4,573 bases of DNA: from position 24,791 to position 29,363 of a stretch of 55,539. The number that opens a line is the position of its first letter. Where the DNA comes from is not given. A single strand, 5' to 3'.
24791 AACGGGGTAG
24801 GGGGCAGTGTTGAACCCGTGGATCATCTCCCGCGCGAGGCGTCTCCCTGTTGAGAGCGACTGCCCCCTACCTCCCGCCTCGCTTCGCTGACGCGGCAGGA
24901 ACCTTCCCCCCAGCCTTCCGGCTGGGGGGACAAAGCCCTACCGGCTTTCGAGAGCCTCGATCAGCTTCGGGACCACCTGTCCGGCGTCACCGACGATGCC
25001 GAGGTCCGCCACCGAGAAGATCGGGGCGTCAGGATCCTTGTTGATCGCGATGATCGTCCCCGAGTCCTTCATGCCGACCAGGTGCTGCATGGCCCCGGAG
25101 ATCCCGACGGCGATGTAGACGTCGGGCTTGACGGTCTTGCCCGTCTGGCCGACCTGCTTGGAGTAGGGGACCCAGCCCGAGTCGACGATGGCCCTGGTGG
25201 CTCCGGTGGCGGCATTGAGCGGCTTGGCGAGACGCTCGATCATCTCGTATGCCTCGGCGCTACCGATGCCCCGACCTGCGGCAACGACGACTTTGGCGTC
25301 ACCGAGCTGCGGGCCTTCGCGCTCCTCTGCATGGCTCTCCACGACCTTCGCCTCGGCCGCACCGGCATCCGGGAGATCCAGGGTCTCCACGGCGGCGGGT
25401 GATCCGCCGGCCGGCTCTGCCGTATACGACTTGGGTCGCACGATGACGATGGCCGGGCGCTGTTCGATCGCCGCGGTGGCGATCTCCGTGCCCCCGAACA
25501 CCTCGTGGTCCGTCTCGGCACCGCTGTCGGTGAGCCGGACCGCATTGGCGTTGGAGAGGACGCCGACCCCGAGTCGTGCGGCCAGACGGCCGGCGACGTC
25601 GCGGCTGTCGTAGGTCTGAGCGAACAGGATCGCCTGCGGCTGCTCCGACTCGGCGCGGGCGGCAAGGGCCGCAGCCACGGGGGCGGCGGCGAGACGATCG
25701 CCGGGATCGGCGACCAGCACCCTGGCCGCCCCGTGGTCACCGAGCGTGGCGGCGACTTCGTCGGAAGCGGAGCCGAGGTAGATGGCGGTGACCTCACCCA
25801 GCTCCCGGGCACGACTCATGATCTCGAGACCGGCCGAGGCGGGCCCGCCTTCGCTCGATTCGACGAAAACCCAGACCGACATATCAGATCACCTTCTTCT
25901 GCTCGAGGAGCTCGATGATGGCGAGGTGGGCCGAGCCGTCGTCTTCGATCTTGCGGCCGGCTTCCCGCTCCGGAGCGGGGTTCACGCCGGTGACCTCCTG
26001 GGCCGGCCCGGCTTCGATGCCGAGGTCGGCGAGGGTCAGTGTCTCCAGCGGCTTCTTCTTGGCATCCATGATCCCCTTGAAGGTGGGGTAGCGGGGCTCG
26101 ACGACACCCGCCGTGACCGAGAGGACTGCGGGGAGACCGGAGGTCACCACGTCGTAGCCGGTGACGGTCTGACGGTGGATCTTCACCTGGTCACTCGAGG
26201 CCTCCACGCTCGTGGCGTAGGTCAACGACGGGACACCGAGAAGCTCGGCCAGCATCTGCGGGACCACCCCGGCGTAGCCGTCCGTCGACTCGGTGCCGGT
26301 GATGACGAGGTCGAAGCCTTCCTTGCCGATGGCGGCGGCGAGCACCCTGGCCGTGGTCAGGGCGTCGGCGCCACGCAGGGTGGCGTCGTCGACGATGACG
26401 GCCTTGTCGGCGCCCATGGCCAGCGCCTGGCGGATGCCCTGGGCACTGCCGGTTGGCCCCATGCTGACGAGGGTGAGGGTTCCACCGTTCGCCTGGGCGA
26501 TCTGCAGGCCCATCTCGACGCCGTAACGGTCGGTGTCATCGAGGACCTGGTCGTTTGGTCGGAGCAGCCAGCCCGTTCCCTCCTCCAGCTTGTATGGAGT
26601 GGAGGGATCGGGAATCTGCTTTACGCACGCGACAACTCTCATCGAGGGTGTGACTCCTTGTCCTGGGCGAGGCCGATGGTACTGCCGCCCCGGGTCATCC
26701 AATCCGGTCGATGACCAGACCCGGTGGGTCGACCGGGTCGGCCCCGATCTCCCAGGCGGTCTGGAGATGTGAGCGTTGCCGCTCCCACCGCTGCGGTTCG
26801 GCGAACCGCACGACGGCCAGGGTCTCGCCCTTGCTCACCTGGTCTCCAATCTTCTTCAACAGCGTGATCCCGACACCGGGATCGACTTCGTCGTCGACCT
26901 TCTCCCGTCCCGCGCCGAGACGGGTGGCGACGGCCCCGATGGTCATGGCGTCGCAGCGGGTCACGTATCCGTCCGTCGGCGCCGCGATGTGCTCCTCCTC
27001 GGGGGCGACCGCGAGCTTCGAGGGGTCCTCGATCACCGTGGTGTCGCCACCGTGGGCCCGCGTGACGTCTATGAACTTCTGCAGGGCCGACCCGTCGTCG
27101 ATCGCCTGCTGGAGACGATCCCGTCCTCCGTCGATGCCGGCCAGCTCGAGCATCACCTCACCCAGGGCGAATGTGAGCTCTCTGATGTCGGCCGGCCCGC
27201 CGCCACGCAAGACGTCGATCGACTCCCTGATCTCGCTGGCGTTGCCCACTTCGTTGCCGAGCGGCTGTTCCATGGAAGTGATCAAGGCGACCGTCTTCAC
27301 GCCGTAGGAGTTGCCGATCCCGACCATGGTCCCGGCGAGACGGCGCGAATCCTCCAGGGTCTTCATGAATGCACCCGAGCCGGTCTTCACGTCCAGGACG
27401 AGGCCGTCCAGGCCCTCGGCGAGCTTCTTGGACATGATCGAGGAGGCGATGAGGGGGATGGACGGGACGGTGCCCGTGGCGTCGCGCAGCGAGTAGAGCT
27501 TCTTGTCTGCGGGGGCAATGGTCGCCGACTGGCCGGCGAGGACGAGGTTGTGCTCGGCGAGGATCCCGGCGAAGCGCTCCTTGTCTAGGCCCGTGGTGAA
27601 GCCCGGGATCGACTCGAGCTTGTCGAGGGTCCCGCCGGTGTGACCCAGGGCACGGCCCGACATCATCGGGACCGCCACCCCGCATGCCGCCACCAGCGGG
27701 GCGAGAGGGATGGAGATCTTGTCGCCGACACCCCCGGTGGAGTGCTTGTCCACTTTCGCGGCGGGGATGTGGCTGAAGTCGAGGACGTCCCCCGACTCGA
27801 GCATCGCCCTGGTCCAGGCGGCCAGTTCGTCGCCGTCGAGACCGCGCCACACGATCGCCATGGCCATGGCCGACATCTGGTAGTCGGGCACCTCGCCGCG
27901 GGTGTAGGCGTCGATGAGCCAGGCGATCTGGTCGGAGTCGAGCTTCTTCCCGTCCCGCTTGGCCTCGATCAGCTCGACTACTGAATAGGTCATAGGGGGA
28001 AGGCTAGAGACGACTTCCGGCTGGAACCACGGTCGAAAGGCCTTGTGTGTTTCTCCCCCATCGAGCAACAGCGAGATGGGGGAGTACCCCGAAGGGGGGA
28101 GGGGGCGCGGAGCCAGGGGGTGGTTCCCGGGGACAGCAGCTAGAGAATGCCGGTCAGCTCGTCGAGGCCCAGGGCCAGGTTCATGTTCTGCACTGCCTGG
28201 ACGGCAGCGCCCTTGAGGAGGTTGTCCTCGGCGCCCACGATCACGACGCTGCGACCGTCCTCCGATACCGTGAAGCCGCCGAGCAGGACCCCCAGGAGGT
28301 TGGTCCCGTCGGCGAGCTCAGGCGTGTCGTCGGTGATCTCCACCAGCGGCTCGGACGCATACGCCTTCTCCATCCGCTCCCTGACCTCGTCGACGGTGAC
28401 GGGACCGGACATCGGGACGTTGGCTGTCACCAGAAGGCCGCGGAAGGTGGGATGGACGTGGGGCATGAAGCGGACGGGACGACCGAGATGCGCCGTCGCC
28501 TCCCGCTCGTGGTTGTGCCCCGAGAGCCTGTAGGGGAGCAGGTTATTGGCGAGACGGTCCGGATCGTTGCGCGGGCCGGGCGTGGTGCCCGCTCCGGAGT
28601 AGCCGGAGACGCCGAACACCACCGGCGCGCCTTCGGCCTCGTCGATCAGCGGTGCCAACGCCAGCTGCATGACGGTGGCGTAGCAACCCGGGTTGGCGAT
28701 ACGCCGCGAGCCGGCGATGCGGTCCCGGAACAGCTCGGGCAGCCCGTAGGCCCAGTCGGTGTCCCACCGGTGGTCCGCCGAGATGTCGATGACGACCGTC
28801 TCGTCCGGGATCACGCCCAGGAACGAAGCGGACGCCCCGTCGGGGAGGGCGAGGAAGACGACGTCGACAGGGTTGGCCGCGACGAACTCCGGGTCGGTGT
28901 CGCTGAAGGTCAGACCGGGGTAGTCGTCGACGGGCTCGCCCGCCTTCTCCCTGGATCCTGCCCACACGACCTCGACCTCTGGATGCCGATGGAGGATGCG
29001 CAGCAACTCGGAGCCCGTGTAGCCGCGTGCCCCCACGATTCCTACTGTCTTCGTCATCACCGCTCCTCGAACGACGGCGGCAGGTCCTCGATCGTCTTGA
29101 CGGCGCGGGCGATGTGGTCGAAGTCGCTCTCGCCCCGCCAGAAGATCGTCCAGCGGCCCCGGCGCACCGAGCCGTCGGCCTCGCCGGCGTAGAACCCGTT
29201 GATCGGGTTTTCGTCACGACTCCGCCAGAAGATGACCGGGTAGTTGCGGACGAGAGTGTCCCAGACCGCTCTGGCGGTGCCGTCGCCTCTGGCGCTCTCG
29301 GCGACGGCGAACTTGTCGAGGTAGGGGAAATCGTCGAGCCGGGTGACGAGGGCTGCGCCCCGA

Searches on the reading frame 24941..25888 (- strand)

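Call 64: search_protein_families(library=pfam, proteins=[window:24941-25888:-], max_evalue=0.0001)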
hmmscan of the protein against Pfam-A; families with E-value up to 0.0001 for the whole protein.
window:24941-25888:- (316 aa): 2 families
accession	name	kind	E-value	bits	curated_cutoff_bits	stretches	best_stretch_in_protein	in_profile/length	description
PF00766.25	ETF_alpha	-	1e-35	122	27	1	195-274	2-81/81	Electron transfer flavoprotein FAD-binding domain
PF01012.27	ETF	-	1.5e-28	100.3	26.7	1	5-174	1-180/181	Electron transfer flavoprotein domain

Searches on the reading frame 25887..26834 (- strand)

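Call 64: search_protein_families(library=pfam, proteins=[window:25887-26834:-], max_evalue=0.0001)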
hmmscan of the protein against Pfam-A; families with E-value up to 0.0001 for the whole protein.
window:25887-26834:- (316 aa): 1 family
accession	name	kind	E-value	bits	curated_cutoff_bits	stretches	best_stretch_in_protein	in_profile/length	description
PF01012.27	ETF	-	2.8e-41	141.8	26.7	1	95-270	10-180/181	Electron transfer flavoprotein domain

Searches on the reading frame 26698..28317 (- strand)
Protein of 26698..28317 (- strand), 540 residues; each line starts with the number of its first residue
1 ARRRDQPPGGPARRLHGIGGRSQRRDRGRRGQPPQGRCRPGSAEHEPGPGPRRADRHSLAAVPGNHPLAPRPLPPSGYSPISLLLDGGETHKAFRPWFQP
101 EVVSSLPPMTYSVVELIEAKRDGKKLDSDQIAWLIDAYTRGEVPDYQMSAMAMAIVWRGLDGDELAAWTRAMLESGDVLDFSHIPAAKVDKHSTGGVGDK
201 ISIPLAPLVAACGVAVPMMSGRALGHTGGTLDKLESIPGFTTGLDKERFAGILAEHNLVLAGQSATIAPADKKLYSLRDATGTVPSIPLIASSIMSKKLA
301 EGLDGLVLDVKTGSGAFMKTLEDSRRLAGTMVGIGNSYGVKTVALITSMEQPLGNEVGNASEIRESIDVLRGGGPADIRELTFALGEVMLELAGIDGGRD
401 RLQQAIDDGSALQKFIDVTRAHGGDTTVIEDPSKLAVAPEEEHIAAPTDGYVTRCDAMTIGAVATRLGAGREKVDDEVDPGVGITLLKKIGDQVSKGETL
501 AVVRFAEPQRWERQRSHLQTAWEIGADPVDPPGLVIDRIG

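Call 64: search_protein_families(library=pfam, proteins=[window:26698-28317:-], max_evalue=0.0001)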
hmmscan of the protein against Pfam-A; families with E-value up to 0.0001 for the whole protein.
window:26698-28317:- (540 aa): 3 families
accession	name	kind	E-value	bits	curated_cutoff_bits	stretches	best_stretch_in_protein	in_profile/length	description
PF00591.27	Glycos_transf_3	-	5.9e-40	137.9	27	1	188-412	4-253/253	Glycosyl transferase family, a/b domain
PF02885.22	Glycos_trans_3N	-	5e-22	77.9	26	1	115-176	2-63/63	Glycosyl transferase family, helical bundle domain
PF07831.19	PYNP_C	-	1e-20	73.6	27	1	451-524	1-74/75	Pyrimidine nucleoside phosphorylase C-terminal domain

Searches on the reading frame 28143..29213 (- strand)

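Call 64: search_protein_families(library=pfam, proteins=[window:28143-29213:-], max_evalue=0.0001)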
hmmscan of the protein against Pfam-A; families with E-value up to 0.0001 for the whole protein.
window:28143-29213:- (357 aa): 2 families
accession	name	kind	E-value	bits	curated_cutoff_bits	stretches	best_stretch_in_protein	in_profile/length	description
PF22698.1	Semialdhyde_dhC_1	-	2.4e-34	119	27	1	177-331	1-165/165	Semialdehyde dehydrogenase, dimerisation domain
PF01118.30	Semialdhyde_dh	-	4.1e-27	95.4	26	1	56-167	1-119/121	Semialdehyde dehydrogenase, NAD binding domain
